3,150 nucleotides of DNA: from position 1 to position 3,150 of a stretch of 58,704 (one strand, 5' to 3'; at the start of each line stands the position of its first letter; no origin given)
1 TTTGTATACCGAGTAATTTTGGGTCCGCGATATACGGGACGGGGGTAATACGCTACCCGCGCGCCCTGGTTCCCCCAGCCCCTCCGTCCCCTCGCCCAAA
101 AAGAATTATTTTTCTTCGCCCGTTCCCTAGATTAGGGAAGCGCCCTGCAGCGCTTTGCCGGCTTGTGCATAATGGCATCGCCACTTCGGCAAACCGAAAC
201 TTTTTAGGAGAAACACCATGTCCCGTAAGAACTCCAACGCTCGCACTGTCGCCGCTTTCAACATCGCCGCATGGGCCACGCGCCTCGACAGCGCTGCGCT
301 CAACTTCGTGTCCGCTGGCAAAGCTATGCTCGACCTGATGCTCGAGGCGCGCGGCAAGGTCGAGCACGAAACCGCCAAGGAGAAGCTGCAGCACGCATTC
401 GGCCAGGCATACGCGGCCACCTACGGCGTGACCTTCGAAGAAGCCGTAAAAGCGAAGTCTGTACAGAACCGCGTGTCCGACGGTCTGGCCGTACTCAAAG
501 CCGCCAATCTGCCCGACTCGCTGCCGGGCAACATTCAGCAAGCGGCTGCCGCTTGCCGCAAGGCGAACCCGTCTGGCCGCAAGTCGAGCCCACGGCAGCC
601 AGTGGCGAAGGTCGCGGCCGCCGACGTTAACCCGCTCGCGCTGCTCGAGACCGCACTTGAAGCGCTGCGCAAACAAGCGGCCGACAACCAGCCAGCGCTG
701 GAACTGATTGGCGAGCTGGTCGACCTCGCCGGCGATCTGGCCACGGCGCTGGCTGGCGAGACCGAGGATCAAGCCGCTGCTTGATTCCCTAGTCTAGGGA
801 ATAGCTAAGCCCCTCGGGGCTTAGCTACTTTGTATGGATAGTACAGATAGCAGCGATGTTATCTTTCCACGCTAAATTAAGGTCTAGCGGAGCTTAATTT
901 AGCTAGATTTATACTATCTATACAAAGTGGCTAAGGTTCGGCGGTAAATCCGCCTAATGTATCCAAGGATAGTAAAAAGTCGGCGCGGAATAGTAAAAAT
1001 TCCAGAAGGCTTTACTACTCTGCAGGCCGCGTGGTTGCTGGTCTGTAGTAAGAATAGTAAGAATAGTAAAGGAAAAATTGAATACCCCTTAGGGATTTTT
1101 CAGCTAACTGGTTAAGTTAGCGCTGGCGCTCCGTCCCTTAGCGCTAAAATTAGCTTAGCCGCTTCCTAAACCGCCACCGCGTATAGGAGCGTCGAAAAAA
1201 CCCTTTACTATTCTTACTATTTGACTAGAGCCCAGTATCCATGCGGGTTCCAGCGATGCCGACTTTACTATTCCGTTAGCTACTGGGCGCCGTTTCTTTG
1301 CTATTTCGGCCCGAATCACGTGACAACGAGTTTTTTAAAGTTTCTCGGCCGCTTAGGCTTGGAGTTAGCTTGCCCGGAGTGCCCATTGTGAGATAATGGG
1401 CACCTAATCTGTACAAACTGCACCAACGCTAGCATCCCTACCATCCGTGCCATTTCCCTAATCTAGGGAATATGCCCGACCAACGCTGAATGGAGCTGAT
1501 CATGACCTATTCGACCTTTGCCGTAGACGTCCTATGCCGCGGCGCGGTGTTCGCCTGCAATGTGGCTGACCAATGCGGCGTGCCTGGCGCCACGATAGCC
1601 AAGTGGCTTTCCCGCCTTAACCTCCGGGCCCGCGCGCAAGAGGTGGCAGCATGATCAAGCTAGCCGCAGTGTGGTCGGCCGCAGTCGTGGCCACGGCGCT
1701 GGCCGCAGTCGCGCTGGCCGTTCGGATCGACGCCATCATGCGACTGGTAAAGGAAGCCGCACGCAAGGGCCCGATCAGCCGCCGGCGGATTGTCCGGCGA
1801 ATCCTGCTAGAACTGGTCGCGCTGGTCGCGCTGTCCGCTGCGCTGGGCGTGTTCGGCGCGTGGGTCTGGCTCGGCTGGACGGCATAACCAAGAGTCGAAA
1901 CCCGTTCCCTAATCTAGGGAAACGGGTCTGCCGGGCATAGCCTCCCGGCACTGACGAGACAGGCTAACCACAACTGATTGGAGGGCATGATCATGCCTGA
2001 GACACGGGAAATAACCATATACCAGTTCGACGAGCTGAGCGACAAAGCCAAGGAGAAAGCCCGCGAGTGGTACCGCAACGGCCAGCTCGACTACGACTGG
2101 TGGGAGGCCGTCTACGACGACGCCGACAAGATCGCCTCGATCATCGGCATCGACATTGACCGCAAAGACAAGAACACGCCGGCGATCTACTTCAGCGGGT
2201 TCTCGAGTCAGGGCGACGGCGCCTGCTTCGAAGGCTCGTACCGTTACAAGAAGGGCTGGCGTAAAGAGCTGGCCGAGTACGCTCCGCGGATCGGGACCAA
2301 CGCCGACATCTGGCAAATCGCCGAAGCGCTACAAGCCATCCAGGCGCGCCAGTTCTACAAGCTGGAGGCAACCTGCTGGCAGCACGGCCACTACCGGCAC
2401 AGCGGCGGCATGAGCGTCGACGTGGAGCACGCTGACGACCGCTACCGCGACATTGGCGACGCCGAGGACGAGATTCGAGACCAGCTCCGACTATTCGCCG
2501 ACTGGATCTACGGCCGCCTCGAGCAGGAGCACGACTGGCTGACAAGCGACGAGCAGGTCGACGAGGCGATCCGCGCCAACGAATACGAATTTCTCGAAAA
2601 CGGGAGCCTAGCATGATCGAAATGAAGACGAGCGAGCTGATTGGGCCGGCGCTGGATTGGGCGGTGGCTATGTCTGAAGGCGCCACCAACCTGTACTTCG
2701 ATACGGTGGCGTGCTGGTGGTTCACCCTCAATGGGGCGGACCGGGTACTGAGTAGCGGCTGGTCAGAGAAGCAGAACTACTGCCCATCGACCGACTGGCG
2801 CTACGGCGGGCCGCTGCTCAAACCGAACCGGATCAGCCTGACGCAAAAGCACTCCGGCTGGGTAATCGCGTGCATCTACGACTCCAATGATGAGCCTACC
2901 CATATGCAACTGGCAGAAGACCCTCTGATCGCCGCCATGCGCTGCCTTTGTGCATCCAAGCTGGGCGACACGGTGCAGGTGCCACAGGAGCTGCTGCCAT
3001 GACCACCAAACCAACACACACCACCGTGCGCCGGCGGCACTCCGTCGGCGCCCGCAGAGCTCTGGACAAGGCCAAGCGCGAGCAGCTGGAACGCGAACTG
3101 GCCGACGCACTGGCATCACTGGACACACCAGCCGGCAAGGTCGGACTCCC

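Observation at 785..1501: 700-bp AT-rich, ORF-free region with iterons, nested inverted repeats and GCTAA/TTAGC clusters: origin or ncRNA locus?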

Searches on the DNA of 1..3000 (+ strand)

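Call 4: search_dna_similar(query=window:700-1600:+, collection=phages, mode=distant, max_rows=40)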
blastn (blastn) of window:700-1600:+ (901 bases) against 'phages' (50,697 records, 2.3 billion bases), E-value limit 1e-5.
No match.

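Call 5: search_rna_families(source=window, start=1, end=3000, threshold=evalue, max_evalue=10)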
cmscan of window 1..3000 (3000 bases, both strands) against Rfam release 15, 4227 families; matches with E-value up to 10: 4.
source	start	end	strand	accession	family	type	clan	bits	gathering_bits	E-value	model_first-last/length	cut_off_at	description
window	1893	1968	+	RF02276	Hammerhead_II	Gene; ribozyme;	CL00010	46.2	37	1.3e-07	1-66/66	no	Hammerhead ribozyme (type II)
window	2159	2217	-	RF01623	ceN23-1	Gene; sRNA;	-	18.7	40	5.1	1-100/100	no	Caenorhabditis sRNA ceN23-1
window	36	164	+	RF01056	Magnesium-II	Cis-reg; riboswitch;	-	15.9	40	7.8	1-115/115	no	Magnesium riboswitch aptamer (Magnesium responsive RNA element)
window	1763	1928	+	RF01670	P17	Gene; sRNA;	-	14.5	45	1.4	1-282/282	no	Pseudomonas sRNA P17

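Call 78: search_rna_families(sources=[L001, L041, L042, L046, L051, L054, L057, L059, L060, L061, L062, L002, L003, L005, L007, L049, L043, L065], threshold=gathering)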
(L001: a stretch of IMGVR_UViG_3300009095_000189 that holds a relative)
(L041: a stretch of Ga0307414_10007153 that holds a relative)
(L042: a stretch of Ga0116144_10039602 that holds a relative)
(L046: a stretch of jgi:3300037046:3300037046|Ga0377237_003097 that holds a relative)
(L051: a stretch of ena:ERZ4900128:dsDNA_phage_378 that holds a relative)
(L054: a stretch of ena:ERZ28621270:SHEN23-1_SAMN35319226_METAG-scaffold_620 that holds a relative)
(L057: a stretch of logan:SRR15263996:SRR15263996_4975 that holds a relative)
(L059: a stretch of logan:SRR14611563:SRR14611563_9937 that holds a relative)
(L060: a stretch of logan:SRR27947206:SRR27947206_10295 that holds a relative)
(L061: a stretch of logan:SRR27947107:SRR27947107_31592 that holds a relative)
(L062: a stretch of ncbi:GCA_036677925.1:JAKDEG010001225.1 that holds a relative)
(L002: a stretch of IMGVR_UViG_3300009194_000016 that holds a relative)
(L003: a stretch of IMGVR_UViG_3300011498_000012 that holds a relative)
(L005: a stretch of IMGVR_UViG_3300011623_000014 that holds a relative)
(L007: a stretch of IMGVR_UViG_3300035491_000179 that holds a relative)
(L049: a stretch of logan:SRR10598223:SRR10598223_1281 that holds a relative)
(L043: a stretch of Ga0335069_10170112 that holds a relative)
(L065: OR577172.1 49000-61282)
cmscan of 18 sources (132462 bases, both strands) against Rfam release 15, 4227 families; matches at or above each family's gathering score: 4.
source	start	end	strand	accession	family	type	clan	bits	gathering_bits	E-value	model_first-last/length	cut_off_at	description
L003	69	169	+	RF01695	C4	Gene; antisense;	CL00128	57.6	45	3.5e-08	1-87/87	no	C4 antisense RNA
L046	5781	5856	+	RF02276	Hammerhead_II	Gene; ribozyme;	CL00010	47.6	37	2.4e-06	1-66/66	no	Hammerhead ribozyme (type II)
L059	2439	2503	+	RF02276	Hammerhead_II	Gene; ribozyme;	CL00010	46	37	6.4e-06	1-66/66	no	Hammerhead ribozyme (type II)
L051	2868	2967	+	RF02276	Hammerhead_II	Gene; ribozyme;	CL00010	37.7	37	0.00094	1-66/66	no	Hammerhead ribozyme (type II)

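Call 101: search_dna_similar(query=window:785-1501:+, collection=plasmids, mode=distant, max_rows=10)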
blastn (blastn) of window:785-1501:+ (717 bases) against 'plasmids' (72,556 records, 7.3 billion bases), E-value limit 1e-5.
No match.
